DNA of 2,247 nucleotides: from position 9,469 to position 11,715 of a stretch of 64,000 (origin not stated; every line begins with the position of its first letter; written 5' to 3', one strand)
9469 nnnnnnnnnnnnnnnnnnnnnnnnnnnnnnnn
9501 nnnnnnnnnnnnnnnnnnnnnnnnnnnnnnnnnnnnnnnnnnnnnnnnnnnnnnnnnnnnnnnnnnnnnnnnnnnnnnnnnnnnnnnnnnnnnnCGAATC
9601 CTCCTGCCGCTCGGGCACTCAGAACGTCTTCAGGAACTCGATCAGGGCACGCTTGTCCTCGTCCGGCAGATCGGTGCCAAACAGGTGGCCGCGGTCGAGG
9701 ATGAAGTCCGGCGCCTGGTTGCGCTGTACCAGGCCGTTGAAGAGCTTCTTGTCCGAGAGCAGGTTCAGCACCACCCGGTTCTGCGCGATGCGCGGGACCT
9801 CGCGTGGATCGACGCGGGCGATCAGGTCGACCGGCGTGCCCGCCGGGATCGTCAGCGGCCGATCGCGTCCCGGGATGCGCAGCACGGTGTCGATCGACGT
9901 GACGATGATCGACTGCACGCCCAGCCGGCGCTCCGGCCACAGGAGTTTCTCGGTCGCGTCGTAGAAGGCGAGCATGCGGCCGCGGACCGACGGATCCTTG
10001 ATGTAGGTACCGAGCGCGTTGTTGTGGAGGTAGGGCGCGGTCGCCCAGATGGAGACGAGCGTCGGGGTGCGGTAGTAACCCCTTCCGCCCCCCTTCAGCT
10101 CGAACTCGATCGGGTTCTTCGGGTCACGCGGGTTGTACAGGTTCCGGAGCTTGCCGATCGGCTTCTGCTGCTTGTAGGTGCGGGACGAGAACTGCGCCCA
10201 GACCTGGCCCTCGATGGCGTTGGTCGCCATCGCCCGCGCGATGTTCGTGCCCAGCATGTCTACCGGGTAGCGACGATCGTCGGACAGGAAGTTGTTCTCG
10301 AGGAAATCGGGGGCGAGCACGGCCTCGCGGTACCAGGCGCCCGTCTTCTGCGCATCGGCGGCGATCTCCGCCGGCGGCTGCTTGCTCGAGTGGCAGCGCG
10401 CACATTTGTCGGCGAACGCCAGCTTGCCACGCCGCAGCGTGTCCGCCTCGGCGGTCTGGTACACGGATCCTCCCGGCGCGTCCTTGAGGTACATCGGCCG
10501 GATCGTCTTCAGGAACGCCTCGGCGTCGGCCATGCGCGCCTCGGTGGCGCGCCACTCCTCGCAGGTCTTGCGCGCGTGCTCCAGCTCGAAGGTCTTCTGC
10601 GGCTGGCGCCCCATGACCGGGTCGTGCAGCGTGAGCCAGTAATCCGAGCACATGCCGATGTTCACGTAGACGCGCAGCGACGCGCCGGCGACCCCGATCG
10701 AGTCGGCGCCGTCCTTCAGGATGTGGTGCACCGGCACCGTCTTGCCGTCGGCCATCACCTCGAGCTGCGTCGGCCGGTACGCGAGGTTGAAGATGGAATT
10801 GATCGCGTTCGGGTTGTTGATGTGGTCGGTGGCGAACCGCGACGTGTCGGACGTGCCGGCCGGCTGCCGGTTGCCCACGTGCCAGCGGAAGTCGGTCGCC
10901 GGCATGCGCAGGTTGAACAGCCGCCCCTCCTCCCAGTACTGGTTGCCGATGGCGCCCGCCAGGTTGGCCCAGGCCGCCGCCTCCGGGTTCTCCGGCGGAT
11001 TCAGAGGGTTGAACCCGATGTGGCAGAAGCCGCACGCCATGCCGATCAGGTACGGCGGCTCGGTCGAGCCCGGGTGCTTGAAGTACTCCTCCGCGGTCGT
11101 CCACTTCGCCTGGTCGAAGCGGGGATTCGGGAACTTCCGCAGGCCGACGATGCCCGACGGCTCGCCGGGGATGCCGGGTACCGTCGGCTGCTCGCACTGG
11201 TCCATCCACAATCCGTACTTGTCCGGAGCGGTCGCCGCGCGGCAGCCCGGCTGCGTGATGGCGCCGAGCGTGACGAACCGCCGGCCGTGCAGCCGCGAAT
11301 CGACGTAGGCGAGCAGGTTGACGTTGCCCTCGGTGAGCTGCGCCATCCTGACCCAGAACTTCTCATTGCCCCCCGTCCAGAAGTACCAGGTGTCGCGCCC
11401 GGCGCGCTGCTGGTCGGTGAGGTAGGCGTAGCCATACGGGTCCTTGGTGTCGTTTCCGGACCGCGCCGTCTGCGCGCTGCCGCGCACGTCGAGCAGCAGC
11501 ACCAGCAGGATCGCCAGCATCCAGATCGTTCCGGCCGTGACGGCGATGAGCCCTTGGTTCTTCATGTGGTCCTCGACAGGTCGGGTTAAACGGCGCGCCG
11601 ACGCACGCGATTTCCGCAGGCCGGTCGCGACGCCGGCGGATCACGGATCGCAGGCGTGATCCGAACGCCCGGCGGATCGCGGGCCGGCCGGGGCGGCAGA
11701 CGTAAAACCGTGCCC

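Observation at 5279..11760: Operon of three di-haem cytochromes c around a Tat-signal OYE-like Fe-S flavoprotein: candidate periplasmic ene-reductase/dehydrogenase wired to c-type haems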

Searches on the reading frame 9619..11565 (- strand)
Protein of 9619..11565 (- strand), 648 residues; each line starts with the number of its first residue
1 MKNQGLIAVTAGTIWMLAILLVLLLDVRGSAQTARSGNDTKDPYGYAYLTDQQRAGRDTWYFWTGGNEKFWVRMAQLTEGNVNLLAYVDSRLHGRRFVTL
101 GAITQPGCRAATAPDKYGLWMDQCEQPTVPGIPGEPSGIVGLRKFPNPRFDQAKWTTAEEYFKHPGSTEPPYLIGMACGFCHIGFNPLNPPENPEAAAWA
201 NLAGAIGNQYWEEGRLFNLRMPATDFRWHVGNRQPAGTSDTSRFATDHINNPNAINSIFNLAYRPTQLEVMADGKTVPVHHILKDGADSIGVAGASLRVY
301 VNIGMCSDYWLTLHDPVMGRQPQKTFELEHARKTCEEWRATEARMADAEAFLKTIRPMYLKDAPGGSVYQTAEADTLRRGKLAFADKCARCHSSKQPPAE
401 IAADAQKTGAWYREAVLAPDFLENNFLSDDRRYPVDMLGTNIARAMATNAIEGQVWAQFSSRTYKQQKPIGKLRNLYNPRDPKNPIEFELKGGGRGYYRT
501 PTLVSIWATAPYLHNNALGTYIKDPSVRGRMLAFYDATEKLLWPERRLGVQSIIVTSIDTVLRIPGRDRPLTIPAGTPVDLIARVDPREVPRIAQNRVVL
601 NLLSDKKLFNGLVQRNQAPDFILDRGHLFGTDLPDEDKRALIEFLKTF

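Call 4: search_protein_families(library=pfam, proteins=[window:9619-11565:-], max_evalue=0.01)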
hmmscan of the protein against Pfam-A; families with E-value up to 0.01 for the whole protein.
window:9619-11565:- (648 aa): 2 families
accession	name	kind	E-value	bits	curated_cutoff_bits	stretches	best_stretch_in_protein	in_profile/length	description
PF21419.2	RoxA-like_Cyt-c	-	3.6e-06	26.9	26.7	1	498-517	2-21/39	RoxA-like, cytochrome c-like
PF13442.11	Cytochrome_CBB3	-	0.00045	20.9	27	0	376-402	2-28/68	Cytochrome C oxidase, cbb3-type, subunit III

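Call 5: search_protein_families(library=ncbifam, proteins=[window:9619-11565:-], max_evalue=0.01)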
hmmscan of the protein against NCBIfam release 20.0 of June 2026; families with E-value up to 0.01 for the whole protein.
window:9619-11565:- (648 aa): 4 families
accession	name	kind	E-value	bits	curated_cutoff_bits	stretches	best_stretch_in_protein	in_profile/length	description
NF040606.1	CytoC_perox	subfamily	1.6e-12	47.4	150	1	369-517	290-445/524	di-heme-cytochrome C peroxidase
NF050034.1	RoxB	equivalog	3.3e-06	25.9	900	1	405-519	395-502/652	rubber dioxygenase RoxB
NF051462.1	RoxC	equivalog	8.5e-06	24.2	900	1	498-520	653-675/812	putative rubber dioxygenase RoxC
NF050033.2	RoxA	exception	0.0022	16.6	1000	0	496-520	511-534/673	rubber dioxygenase RoxA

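Call 12: search_solved_structures(query=window:9619-11565:-, max_evalue=1, show_alignments=1)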
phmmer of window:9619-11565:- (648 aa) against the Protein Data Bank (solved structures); distinct sequences matched with E-value up to 1: 3.
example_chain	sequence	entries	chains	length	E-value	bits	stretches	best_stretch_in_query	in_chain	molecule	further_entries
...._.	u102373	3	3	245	0.21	12.9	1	157-211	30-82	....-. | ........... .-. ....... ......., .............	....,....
9mgw_2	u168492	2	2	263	0.29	12.5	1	162-211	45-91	LHCA2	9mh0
7wfe_B5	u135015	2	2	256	0.82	11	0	164-207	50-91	Photosystem I chlorophyll a/b-binding protein 5, chloroplastic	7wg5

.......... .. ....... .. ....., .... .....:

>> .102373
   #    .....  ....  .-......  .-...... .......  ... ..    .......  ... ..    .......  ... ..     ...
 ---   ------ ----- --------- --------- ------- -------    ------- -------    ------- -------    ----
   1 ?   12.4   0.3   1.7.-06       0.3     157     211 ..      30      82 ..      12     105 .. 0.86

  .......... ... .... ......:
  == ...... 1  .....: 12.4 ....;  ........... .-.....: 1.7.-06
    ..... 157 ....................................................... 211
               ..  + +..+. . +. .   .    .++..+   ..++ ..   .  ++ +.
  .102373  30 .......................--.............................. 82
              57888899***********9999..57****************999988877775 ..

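Call 52: search_solved_structures(query=A3, max_evalue=1, show_alignments=1)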
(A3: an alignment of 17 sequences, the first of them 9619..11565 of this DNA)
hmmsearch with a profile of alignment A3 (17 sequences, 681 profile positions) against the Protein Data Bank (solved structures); distinct sequences matched with E-value up to 1: 48.
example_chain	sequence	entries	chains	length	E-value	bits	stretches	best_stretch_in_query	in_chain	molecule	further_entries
4b2n_A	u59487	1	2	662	0.00051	21.6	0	657-681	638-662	70 KDA PROTEIN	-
3mk7_C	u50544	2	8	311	0.00067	21.2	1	374-415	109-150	Cytochrome c oxidase, cbb3-type, subunit P | Cbb3-type cytochrome c oxidase subunit CcoP1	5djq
8smr_G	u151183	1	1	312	0.001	20.6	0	385-415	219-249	Cbb3-type cytochrome c oxidase subunit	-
8snh_G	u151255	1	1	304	0.047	15.1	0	376-415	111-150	Cbb3-type cytochrome c oxidase subunit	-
4lji_A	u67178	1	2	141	0.14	13.5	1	370-420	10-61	Cytochrome c-550-like protein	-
6xkw_p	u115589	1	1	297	0.16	13.3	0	392-414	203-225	Cbb3-type cytochrome c oxidase subunit CcoP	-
4yuu_V1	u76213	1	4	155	0.18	13.2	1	384-427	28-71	Cytochrome c-550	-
1ls9_A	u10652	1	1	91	0.22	12.9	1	393-413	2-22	CYTOCHROME C6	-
7y5e_VL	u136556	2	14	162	0.23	12.8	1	390-427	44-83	Cytochrome c550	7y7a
9g83_v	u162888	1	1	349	0.23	12.8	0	392-414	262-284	Cbb3-type cytochrome c oxidase subunit CcoP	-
9msz_A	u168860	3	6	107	0.23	12.8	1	396-414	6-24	Cytochrome c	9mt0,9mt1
5c9m_A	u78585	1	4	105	0.25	12.7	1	397-415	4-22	Cytochrome c, somatic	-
4nfg_B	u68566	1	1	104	0.25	12.7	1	397-416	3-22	Cytochrome c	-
9wcx_U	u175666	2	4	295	0.26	12.6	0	352-413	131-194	Cytochrome bc1 complex cytochrome c subunit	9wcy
5c0z_A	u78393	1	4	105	0.27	12.6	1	397-415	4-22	Cytochrome c, somatic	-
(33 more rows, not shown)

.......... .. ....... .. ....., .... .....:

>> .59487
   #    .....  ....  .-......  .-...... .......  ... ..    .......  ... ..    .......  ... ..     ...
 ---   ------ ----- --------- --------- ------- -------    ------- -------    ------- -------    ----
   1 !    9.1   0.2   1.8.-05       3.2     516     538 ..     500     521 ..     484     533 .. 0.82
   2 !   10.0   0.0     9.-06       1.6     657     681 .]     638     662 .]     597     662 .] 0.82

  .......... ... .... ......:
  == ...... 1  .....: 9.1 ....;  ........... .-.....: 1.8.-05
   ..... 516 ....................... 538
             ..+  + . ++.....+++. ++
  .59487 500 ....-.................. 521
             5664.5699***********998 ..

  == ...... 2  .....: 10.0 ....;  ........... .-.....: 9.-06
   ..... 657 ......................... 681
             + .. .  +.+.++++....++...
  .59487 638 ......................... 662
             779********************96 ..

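Call 53: find_homologous_proteins(query=window:9619-11565:-, max_evalue=1e-10)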
Query window:9619-11565:- (648 aa): 3137 proteins with E <= 1e-10 among 8000 candidates; the best 120 are listed.
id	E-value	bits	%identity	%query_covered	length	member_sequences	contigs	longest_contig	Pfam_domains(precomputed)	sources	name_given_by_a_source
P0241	0.0e+0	1400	90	100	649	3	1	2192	PF21419.3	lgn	-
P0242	0.0e+0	1226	78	100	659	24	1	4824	-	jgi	jgi:hypothetical protein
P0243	0.0e+0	1221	79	98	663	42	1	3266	-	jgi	jgi:hypothetical protein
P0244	0.0e+0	1219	79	99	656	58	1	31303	-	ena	-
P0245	0.0e+0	1211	79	100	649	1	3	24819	-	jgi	-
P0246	0.0e+0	1198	77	100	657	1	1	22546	-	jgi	jgi:hypothetical protein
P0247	0.0e+0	1194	77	99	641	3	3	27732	PF21419.3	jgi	jgi:hypothetical protein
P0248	0.0e+0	1191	78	99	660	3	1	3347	-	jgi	jgi:hypothetical protein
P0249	0.0e+0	1188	77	99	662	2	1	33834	-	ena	-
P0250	0.0e+0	1184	76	100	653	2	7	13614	-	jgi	jgi:hypothetical protein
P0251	0.0e+0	1184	77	99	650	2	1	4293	-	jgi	jgi:hypothetical protein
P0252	0.0e+0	1183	76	100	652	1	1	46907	-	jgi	jgi:hypothetical protein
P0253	0.0e+0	1183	77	100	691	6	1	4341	-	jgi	jgi:hypothetical protein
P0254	0.0e+0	1182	76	100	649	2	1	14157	-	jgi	jgi:hypothetical protein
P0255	0.0e+0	1181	76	100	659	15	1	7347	-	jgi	-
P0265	0.0e+0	1160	76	99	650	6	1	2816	PF21419.3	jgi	jgi:hypothetical protein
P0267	0.0e+0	1159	77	96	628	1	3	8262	PF21419.3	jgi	jgi:hypothetical protein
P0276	0.0e+0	1127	74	99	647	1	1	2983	PF21419.3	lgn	-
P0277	0.0e+0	1110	76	93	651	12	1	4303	PF21419.3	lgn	-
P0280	0.0e+0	1044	69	99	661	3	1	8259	PF21419.3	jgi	jgi:cytochrome c5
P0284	1.4e-296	1003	69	94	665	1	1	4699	PF13442.12,PF21419.3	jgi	jgi:hypothetical protein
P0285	3.5e-295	999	68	94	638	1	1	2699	PF13442.12,PF21419.3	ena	-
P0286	3.2e-294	995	68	94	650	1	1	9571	PF21419.3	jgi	jgi:hypothetical protein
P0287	3.2e-294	995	64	100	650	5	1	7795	PF13442.12,PF21419.3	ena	-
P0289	7.7e-294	994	65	98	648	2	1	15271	PF21419.3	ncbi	ncbi:MAG TPA: hypothetical protein VF491_07310 [Vicinamibacterales bacterium]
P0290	2.4e-293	993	66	98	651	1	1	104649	PF13442.12,PF21419.3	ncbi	ncbi:MAG: hypothetical protein R2712_21015 [Vicinamibacterales bacterium]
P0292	6.8e-293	991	69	93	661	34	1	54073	PF13442.12,PF21419.3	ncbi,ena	-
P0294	4.2e-292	988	67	97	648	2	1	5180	PF21419.3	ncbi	-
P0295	5.5e-292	988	64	100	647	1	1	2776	PF13442.12,PF21419.3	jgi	jgi:cytochrome c5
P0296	6.2e-292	988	65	98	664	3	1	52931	PF13442.12,PF21419.3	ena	-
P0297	6.6e-292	988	65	99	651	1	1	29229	PF21419.3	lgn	-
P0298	1.2e-291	987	64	99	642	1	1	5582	PF13442.12,PF21419.3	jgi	jgi:cytochrome c5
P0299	2.2e-291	986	67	94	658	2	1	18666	PF13442.12,PF21419.3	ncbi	-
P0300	2.4e-291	986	66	98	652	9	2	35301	PF13442.12,PF21419.3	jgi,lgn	jgi:cytochrome c5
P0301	2.8e-291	986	67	95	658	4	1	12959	PF13442.12,PF21419.3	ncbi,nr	ncbi:MAG: hypothetical protein H0V80_06720 [Acidobacteria bacterium]|nr:hypothetical protein [Acidob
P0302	4.2e-291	985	65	98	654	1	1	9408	PF21419.3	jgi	jgi:hypothetical protein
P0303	5.2e-291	985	68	93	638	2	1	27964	PF13442.12,PF21419.3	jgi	jgi:hypothetical protein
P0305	2.1e-290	983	66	97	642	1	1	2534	PF13442.12,PF21419.3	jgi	-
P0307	1.3e-289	980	65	97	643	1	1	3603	PF13442.12,PF21419.3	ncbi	-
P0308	1.4e-289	980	65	98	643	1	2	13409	PF13442.12,PF21419.3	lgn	-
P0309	2.5e-289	979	65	99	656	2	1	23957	PF21419.3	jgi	jgi:hypothetical protein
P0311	6.0e-289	978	65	98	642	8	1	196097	PF13442.12,PF21419.3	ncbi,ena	-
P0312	7.1e-289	978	64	97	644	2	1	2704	PF13442.12,PF21419.3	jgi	jgi:cytochrome c5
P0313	9.8e-289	977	67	94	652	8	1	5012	PF13442.12,PF21419.3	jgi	jgi:hypothetical protein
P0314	1.7e-288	977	67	96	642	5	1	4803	PF13442.12,PF21419.3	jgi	jgi:mono/diheme cytochrome c family protein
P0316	9.5e-288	974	66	94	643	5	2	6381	PF13442.12,PF21419.3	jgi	jgi:hypothetical protein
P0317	2.7e-287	973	64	99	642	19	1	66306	PF13442.12,PF21419.3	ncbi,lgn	-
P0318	3.4e-287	972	68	94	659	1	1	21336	PF13442.12,PF21419.3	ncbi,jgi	-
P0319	4.3e-287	972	68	93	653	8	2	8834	PF13442.12,PF21419.3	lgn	-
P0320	4.5e-287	972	67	94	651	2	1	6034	PF13442.12,PF21419.3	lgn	-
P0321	4.8e-287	972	65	98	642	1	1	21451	PF13442.12,PF21419.3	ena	-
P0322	6.6e-287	971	64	98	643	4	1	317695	PF13442.12,PF21419.3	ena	-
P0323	7.0e-287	971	65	97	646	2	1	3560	PF13442.12,PF21419.3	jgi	jgi:mono/diheme cytochrome c family protein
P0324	7.1e-287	971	66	94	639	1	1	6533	PF13442.12,PF21419.3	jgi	jgi:hypothetical protein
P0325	8.1e-287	971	67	93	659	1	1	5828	PF13442.12,PF21419.3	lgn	-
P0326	1.8e-286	970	66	96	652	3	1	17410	PF13442.12,PF21419.3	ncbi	-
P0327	2.0e-286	970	67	96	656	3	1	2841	PF21419.3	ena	-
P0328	4.1e-286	969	63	99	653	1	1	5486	PF13442.12,PF21419.3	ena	-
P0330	1.5e-285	967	64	98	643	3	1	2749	PF13442.12,PF21419.3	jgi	-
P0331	2.6e-285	966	63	99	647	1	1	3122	PF13442.12,PF21419.3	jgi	jgi:hypothetical protein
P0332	2.7e-285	966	64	97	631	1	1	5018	PF13442.12,PF21419.3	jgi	jgi:hypothetical protein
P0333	2.8e-285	966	67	94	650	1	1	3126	PF13442.12,PF21419.3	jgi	jgi:hypothetical protein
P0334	4.3e-285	965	64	99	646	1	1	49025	PF13442.12,PF21419.3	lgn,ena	-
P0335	8.8e-285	964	65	98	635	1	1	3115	PF13442.12,PF21419.3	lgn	-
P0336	1.4e-284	964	64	98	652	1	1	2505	PF21419.3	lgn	-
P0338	4.0e-284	962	64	98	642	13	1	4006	PF21419.3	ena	-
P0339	6.5e-284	961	66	93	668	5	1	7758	PF13442.12,PF21419.3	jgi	jgi:RoxA-like, cytochrome c-like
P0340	7.4e-284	961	67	94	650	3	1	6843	PF21419.3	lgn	-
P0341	7.7e-284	961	64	98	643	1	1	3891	PF13442.12,PF21419.3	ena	-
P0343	9.8e-284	961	64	99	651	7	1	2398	PF21419.3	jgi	-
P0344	1.0e-283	961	66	94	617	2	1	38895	PF13442.12,PF21419.3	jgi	jgi:mono/diheme cytochrome c family protein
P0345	1.9e-283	960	65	94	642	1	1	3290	PF13442.12,PF21419.3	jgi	jgi:hypothetical protein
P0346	2.4e-283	960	63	98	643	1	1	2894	PF13442.12,PF21419.3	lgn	-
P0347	8.2e-283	958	67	95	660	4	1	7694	PF21419.3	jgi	jgi:hypothetical protein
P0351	3.3e-281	952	65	94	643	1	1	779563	PF13442.12,PF21419.3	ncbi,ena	-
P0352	1.7e-280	950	64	98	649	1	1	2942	PF21419.3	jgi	jgi:mono/diheme cytochrome c family protein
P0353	2.4e-280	950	66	94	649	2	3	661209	PF13442.12,PF21419.3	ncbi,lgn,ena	-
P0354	2.5e-280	950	65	95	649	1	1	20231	PF21419.3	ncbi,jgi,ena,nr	ncbi:MAG TPA: hypothetical protein VMF13_22760 [Luteitalea sp.]|nr:hypothetical protein [Luteitalea 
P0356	4.0e-280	949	66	95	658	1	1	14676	PF13442.12,PF21419.3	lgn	-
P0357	4.5e-280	949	66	96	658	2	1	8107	PF13442.12,PF21419.3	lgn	-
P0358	8.3e-280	948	64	96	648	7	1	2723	PF13442.12,PF21419.3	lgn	-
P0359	1.9e-279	947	66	95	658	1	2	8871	PF13442.12,PF21419.3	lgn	-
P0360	2.2e-279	946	66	96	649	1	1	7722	PF21419.3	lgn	-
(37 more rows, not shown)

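Call 62: predict_structure(alignment_id=A4)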
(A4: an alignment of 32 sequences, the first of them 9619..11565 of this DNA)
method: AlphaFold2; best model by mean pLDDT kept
length: 648 residues; sequences in the alignment: 32
mean_pLDDT: 59.4   pTM: 0.60
mean pLDDT of the five models: 59.4, 55.7, 55.5, 55.1, 53.1
residues with pLDDT >= 90: 36; 70-90: 192; 50-70: 169; < 50: 251
segments of 3 or more residues with pLDDT < 50: 1-4, 26-41, 64-66, 206-261, 279-298, 429-431, 438-468, 477-482, 492-520, 548-560, 562-567, 573-609, 611-628
pLDDT, mean of each block of 10 residues (from residue 1): 55 73 54 35 63 72 54 59 72 79 84 92 77 78 82 86 77 68 66 83 51 34 33 32 33 41 49 52 38 44 65 62 65 77 69 66 81 92 84 74 87 89 61 50 43 40 42 50 57 40 34 34 67 72 54 38 52 42 34 33 41 39 45 83 83
secondary structure, 60 per line:
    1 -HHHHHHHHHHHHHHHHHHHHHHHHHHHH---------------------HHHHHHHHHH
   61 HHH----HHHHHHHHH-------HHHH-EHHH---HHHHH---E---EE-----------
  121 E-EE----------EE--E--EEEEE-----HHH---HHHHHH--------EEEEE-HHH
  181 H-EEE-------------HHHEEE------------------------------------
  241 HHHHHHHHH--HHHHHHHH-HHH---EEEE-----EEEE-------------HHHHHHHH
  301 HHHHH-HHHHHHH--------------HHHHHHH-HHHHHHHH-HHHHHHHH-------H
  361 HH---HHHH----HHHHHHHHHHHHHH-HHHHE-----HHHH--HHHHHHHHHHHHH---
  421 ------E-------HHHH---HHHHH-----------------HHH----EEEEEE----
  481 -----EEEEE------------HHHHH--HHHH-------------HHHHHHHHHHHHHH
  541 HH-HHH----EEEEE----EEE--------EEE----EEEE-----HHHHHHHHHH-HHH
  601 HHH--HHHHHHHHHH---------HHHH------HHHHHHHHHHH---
elements in order (helices of 4 or more, strands of 3 or more residues): H2-29 H51-63 H68-76 H84-87 H96-100 E142-146 H158-163 E172-176 H178-181 E183-185 E202-204 H241-249 H252-259 E267-270 E276-279 H293-305 H307-313 H328-334 H336-343 H345-352 H366-369 H374-387 H389-392 H399-402 H405-417 H435-438 H442-446 E471-476 E486-490 H503-507 H510-513 H527-542 E551-555 E560-562 E571-573 E578-581 H587-596 H598-603 H606-615 H625-628 H635-645

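Call 64: fold_search(model_id=the predicted structure, library=pdb)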
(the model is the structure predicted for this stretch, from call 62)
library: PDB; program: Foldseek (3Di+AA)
matches with E <= 10: 31; with E <= 0.001: 0
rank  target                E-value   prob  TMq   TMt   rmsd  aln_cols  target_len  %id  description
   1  3c3l_A                1.8e+00  0.01  0.09  0.07  24.1       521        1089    9  X-ray crystal structure of the N4 mini-vRNAP P2 promoter complex (released 2008-12-09)
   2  2c1u_B                3.1e+00  0.02  0.10  0.16  13.8       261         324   13  CRYSTAL STRUCTURE OF THE DI-HAEM CYTOCHROME C PEROXIDASE FROM PARACOCCUS PANTOTROPHUS - OXIDISED FORM (released 2006-01-13)
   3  8c07_B                4.0e+00  0.01  0.04  0.05  15.9       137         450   18  Structure of HECT E3 UBR5 forming K48 linked Ubiquitin chains (released 2023-08-23)
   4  1f02_T                5.0e+00  0.07  0.06  0.33   9.2        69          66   13  CRYSTAL STRUCTURE OF C-TERMINAL 282-RESIDUE FRAGMENT OF INTIMIN IN COMPLEX WITH TRANSLOCATED INTIMIN RECEPTOR (TIR) IN (released 2000-07-12)
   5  4obm                  5.0e+00  0.03  0.07  0.13  12.2       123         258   11  Crystal structure of a putative transcription regulator (EUBSIR_01389) from Eubacterium siraeum DSM 15702 at 2.15 A reso (released 2014-02-12)
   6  8xsm                  5.0e+00  0.02  0.07  0.10  14.4       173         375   12  transporter (released 2025-01-15)
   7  6e1c_A                5.0e+00  0.01  0.10  0.15  20.5       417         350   10  Crystal structure of a MauG-like protein associated with microbial copper homeostasis (released 2019-07-17)
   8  3c46_A                5.0e+00  0.01  0.07  0.05  22.7       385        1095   10  X-ray crystal structure of the N4 mini-vRNAP P2_7a promoter complex soaked with MgCl2 (released 2008-12-09)
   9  9f37_B                5.5e+00  0.01  0.06  0.06  12.9       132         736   12  Replication-like initiation state of influenza polymerase with GTP and CTP at respectively the -1 and +1 positions (st (released 2024-09-18)
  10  6ccv_D                5.5e+00  0.01  0.08  0.06  19.8       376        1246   12  Crystal structure of a Mycobacterium smegmatis RNA polymerase transcription initiation complex with inhibitor Rifampic (released 2018-08-15)
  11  9iiu_B                5.8e+00  0.01  0.06  0.07  24.2       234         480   12  Cryo-EM structure of an TEF30-associated intermediate PSII core complex from Chlamydomonas reinhardtii (released 2025-05-14)
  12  6krd_H                6.1e+00  0.01  0.07  0.08  18.9       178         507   13  TRiC at 0.05 mM ADP-AlFx, Conformation 4, 0.05-C4 (released 2019-09-18)
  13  9qvm_K                6.1e+00  0.01  0.06  0.06  19.6       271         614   14  Cryo-EM reconstruction of the NEDD1 anchor protein and CDK5RAP2 bound to the gamma-tubulin ring complex (released 2025-05-21)
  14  7ksq_K                6.4e+00  0.03  0.05  0.19  11.8        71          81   14  The Structure of the moss PSI-LHCI reveals the evolution of the LHCI antenna (released 2022-03-30)
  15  7wu7_G                6.8e+00  0.01  0.06  0.07  19.5       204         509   11  Prefoldin-tubulin-TRiC complex (released 2022-12-21)
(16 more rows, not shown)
